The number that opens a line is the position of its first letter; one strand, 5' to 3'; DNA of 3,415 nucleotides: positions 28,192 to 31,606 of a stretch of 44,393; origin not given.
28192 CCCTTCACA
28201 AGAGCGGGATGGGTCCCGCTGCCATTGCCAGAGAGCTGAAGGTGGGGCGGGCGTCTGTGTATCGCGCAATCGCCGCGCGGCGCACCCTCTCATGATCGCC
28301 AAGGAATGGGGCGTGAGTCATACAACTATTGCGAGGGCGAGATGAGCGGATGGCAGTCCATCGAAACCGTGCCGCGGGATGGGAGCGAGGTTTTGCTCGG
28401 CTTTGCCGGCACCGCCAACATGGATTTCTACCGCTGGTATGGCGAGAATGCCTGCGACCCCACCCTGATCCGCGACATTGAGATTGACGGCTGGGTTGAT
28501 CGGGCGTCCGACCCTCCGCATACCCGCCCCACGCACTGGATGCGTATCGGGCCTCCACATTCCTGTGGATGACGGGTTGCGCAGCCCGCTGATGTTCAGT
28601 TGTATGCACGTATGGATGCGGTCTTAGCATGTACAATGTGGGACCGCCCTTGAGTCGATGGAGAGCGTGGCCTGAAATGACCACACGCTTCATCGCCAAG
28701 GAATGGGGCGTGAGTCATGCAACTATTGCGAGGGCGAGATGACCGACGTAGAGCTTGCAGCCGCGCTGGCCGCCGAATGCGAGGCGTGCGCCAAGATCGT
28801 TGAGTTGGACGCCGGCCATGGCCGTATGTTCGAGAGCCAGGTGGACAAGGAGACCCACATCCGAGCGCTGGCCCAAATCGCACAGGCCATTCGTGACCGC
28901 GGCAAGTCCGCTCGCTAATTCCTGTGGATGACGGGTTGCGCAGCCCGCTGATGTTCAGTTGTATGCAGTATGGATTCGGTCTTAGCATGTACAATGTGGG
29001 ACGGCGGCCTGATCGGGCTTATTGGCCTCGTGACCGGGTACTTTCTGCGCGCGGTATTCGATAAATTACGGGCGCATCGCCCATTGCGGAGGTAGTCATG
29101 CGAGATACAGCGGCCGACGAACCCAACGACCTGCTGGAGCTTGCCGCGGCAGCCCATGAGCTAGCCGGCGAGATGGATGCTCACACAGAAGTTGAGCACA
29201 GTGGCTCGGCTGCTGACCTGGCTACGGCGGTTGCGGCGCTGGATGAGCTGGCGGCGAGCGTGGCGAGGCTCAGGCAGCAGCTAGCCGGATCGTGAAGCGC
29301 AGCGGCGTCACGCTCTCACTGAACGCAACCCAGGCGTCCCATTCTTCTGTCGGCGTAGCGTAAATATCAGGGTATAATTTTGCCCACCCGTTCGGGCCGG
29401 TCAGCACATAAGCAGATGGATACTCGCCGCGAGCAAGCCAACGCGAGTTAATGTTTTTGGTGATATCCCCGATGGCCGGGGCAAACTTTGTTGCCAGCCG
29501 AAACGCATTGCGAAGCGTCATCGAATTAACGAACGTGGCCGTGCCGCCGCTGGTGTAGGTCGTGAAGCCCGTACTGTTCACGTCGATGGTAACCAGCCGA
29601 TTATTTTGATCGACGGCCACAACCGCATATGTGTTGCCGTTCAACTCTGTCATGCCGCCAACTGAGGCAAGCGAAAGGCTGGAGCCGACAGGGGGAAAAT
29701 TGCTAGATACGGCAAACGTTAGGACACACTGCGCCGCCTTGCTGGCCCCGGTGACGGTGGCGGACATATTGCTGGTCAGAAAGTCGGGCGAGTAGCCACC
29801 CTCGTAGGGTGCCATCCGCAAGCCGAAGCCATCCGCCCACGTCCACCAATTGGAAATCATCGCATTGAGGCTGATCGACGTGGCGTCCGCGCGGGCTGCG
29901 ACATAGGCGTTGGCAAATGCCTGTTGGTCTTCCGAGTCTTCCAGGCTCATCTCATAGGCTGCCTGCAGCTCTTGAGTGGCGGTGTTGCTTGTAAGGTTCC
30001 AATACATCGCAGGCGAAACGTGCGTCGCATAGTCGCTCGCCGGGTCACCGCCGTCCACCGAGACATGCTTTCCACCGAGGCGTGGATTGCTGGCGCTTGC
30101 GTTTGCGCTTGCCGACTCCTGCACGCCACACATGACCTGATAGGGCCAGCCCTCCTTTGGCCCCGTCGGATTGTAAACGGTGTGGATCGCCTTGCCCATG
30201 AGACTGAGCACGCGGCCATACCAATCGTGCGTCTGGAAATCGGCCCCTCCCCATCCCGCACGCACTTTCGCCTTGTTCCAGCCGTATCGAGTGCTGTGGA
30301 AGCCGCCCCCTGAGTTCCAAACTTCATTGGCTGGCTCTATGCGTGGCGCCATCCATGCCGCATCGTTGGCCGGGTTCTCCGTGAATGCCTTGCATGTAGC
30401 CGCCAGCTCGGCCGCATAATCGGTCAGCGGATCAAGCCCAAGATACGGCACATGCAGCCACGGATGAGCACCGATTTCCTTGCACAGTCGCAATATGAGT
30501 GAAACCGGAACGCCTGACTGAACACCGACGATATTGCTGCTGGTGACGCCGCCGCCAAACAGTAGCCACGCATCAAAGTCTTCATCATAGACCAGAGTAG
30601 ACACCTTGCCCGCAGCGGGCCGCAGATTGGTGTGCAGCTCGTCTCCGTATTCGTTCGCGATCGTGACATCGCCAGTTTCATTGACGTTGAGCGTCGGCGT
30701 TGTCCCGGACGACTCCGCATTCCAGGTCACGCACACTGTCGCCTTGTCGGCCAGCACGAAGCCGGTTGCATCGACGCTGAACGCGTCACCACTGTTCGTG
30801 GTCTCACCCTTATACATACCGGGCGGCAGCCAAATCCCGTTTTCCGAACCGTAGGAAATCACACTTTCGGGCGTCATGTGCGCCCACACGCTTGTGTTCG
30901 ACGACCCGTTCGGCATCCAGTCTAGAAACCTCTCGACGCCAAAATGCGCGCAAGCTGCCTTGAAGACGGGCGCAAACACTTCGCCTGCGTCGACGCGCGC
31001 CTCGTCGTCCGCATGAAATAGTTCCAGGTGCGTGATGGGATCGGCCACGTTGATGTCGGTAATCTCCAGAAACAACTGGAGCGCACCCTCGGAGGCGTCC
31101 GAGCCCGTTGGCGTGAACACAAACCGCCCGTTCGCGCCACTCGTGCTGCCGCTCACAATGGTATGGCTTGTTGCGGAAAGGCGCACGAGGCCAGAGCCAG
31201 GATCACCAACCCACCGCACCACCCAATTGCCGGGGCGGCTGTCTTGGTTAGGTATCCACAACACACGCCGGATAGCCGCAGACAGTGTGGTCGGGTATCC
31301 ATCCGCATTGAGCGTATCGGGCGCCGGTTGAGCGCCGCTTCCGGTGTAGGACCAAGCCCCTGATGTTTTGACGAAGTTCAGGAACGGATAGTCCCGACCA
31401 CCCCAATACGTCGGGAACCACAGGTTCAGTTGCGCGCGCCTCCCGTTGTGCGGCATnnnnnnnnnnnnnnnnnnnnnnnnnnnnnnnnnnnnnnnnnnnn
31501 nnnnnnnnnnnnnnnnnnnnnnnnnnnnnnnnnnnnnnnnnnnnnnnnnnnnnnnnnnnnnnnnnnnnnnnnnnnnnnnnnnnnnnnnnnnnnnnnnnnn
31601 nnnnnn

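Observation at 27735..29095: Serine recombinase followed by a two-unit cassette array: conserved 51-bp and 85-bp flanks around unrelated ORFs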

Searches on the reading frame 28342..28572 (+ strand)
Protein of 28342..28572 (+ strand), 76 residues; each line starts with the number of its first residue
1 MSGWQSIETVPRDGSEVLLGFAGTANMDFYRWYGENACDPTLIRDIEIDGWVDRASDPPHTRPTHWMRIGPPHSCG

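Call 7: search_protein_families(library=pfam, proteins=[window:28342-28572:+], max_evalue=0.01)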
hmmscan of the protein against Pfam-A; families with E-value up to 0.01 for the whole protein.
window:28342-28572:+ (76 aa): 0 families

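Call 8: search_protein_families(library=phrogs, proteins=[window:28342-28572:+], max_evalue=0.01)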
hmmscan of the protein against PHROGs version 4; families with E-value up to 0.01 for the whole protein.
window:28342-28572:+ (76 aa): 1 family
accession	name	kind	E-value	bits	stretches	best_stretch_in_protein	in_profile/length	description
phrog_924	-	unknown function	0.00088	20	1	1-68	89-145/267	-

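Call 18: find_encoding_contigs(protein=window:28342-28572:+, flank=10000, max_places=10)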
Protein window:28342-28572:+ (76 aa): 1 contig read that carries it; 1 place shown.
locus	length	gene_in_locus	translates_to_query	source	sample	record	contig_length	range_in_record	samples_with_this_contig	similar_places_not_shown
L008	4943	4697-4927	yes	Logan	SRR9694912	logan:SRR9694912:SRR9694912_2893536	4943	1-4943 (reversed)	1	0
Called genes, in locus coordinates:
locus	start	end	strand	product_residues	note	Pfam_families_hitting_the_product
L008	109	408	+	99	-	-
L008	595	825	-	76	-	-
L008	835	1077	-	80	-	-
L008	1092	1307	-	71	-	-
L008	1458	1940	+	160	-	-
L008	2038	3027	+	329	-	PF21189:PHA02142, PF09414:RNA_ligase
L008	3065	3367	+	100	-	-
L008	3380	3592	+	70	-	-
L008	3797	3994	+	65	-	-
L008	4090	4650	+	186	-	PF00239:Resolvase, PF02796:HTH_7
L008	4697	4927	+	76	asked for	-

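Call 26: search_dna_similar(query=window:28342-28572:+, collection=phages, mode=protein, max_evalue=0.001, max_rows=15)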
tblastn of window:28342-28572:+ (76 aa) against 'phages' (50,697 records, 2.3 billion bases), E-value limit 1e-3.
No match.

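Call 33: find_homologous_proteins(query=window:28342-28572:+, max_evalue=0.001)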
Query window:28342-28572:+ (76 aa): 2 proteins with E <= 0.001 among 2 candidates.
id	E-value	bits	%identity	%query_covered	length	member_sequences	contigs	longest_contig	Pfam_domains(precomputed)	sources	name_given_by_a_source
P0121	3.0e-49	182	100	100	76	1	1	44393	-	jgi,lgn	-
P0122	4.5e-22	95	67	93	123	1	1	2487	-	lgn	-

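Call 34: find_encoding_contigs(protein=P0122, flank=10000, max_places=10)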
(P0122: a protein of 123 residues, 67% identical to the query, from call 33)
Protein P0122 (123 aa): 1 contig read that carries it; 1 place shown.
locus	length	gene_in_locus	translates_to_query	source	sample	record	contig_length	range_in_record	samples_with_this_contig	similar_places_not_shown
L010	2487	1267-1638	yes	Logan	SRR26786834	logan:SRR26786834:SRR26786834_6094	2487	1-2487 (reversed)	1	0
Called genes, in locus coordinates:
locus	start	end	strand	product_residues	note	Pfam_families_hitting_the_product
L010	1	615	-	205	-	?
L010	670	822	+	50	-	-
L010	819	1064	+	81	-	-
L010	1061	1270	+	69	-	-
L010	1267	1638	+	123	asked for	-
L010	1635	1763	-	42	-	-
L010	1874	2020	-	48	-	-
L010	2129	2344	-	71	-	-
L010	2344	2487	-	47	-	?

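Call 76: search_protein_families(library=pfam, proteins=[window:28342-28572:+, P0122], max_evalue=10)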
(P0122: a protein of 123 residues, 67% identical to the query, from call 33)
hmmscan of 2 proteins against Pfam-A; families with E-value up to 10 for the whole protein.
window:28342-28572:+ (76 aa): 0 families

P0122 (123 aa): 1 family
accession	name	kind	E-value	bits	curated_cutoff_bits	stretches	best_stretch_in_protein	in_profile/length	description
PF04448.17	DUF551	-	0.047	15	22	1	94-119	38-63/68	Protein of unknown function (DUF551)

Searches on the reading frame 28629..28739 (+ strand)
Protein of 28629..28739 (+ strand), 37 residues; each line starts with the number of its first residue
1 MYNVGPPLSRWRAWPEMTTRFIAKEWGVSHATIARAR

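Call 62: search_protein_families(library=pfam, proteins=[window:28629-28739:+], max_evalue=10)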
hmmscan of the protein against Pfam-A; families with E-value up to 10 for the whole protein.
seq(37 aa): 5 families
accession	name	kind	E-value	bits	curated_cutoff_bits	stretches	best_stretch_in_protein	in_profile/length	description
PF18024.7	HTH_50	-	0.003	17.6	27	1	19-35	26-42/50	Helix-turn-helix domain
PF13730.12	HTH_36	-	0.012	15.9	25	1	10-36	21-45/55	Helix-turn-helix domain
PF01371.25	Trp_repressor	-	0.024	15.2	27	1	16-36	49-69/88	Trp repressor protein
PF13936.12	HTH_38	-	0.078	13.2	27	1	20-35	24-39/44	Helix-turn-helix domain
PF00440.29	TetR_N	-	0.13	12.5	24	1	16-33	16-33/47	Bacterial regulatory proteins, tetR family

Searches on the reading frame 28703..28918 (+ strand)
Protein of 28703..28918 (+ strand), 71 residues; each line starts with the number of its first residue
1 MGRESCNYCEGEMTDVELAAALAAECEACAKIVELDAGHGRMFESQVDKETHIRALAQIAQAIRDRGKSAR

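Call 7: search_protein_families(library=pfam, proteins=[window:28739-28918:+], max_evalue=0.01)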
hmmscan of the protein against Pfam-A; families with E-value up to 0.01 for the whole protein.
window:28739-28918:+ (59 aa): 0 families

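Call 8: search_protein_families(library=phrogs, proteins=[window:28739-28918:+], max_evalue=0.01)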
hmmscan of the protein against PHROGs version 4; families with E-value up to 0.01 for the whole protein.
window:28739-28918:+ (59 aa): 0 families

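Call 19: find_encoding_contigs(protein=window:28739-28918:+, flank=10000, max_places=10)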
Protein window:28739-28918:+ (59 aa): no gene with exactly this product is on record in the collection.

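Call 21: find_encoding_contigs(protein=window:28703-28918:+, flank=10000, max_places=10)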
Protein window:28703-28918:+ (71 aa): no gene with exactly this product is on record in the collection.

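Call 27: search_dna_similar(query=window:28739-28918:+, collection=phages, mode=protein, max_evalue=0.01, max_rows=15)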
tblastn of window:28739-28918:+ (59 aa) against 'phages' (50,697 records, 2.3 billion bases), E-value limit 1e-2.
No match.

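Call 49: search_protein_representatives(protein=window:28739-28918:+)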
Query: 59 residues. Proteins with E-value up to 0.001 (for the whole library): 2; up to 1e-10: 2; up to 1e-30: 0. The best 2 are listed.
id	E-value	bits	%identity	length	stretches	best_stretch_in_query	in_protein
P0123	8.8e-30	115.7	100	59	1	1-59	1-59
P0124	4.8e-15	69.9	35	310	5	9-50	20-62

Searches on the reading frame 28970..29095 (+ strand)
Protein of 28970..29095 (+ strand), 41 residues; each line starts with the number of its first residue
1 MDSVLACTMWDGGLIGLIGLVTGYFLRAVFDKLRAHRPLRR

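Call 7: search_protein_families(library=pfam, proteins=[window:28970-29095:+], max_evalue=0.01)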
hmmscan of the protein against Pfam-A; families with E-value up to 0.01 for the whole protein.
window:28970-29095:+ (41 aa): 0 families

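Call 8: search_protein_families(library=phrogs, proteins=[window:28970-29095:+], max_evalue=0.01)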
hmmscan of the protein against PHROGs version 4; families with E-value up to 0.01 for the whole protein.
window:28970-29095:+ (41 aa): 0 families

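Call 62: search_protein_families(library=pfam, proteins=[window:28970-29092:+], max_evalue=10)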
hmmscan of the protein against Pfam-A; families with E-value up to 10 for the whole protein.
seq(41 aa): 0 families

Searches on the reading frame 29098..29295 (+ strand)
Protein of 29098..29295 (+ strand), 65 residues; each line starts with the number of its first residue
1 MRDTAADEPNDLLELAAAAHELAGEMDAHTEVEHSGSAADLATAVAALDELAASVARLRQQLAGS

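Call 7: search_protein_families(library=pfam, proteins=[window:29098-29295:+], max_evalue=0.01)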
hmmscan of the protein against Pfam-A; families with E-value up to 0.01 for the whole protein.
window:29098-29295:+ (65 aa): 1 family
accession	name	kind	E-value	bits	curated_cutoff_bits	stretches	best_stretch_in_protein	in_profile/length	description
PF18625.7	EspB_PE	-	0.0043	17.9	29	1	14-63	2-50/77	ESX-1 secreted protein B PE domain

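Call 8: search_protein_families(library=phrogs, proteins=[window:29098-29295:+], max_evalue=0.01)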
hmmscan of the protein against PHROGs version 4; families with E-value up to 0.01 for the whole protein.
window:29098-29295:+ (65 aa): 0 families

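Call 22: find_encoding_contigs(protein=window:29098-29295:+, flank=10000, max_places=10)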
Protein window:29098-29295:+ (65 aa): 1 contig read that carries it; 1 place shown.
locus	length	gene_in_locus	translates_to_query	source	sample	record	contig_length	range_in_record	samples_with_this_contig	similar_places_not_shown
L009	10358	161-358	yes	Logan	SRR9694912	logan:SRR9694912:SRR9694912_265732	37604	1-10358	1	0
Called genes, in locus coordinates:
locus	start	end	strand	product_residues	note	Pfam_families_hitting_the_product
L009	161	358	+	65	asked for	-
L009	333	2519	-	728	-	-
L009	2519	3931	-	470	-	-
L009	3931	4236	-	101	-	-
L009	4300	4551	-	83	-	-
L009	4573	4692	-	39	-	-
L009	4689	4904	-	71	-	-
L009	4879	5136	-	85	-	-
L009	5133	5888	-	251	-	PF00959:Phage_lysozyme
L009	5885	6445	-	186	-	-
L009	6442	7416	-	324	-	-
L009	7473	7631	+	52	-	-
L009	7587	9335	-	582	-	-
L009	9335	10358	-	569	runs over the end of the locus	-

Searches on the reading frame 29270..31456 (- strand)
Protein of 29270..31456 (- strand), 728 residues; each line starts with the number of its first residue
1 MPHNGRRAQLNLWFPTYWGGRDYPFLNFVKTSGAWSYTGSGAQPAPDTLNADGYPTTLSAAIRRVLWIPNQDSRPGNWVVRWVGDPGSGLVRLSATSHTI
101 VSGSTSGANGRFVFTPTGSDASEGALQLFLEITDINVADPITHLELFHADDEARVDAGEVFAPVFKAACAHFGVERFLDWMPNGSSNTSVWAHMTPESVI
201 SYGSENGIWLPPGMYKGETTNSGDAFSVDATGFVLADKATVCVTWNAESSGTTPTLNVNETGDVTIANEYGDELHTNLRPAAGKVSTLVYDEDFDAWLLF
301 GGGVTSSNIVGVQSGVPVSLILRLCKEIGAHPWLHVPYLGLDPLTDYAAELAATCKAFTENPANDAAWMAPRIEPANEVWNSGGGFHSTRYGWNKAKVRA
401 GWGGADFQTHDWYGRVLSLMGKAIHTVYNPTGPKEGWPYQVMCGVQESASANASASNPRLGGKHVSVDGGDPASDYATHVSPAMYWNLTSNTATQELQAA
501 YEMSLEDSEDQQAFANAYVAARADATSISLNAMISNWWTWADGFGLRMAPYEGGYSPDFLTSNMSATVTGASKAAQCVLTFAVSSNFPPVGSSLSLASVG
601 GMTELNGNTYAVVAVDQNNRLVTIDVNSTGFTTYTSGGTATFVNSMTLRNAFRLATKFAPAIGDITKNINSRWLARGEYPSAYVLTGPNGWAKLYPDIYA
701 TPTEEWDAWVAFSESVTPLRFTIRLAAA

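Call 7: search_protein_families(library=pfam, proteins=[window:29270-31456:-], max_evalue=0.01)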
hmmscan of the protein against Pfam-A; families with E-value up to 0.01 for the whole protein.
window:29270-31456:- (728 aa): 1 family
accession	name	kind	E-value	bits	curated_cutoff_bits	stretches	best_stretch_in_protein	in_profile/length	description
PF16190.11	E1_FCCH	-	8.8e-05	22.9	29.5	1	593-643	21-69/70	Ubiquitin-activating enzyme E1 FCCH domain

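Call 8: search_protein_families(library=phrogs, proteins=[window:29270-31456:-], max_evalue=0.01)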
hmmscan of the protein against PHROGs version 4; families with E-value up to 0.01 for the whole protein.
window:29270-31456:- (728 aa): 1 family
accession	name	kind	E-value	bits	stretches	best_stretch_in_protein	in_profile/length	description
phrog_584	-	tail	0.0063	17.3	0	565-643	20-95/218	major tail protein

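Call 16: find_related_loci(query=window:29270-31456:-, collection=viral_contigs, flank=10000)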
Query window:29270-31456:- (728 aa) in viral_contigs; peptide patterns used: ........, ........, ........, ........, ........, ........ (x = any residue, [..] = any of these).
10 stretches matched a pattern, but none encodes a relative of the query by tblastn (E <= 1e-3).
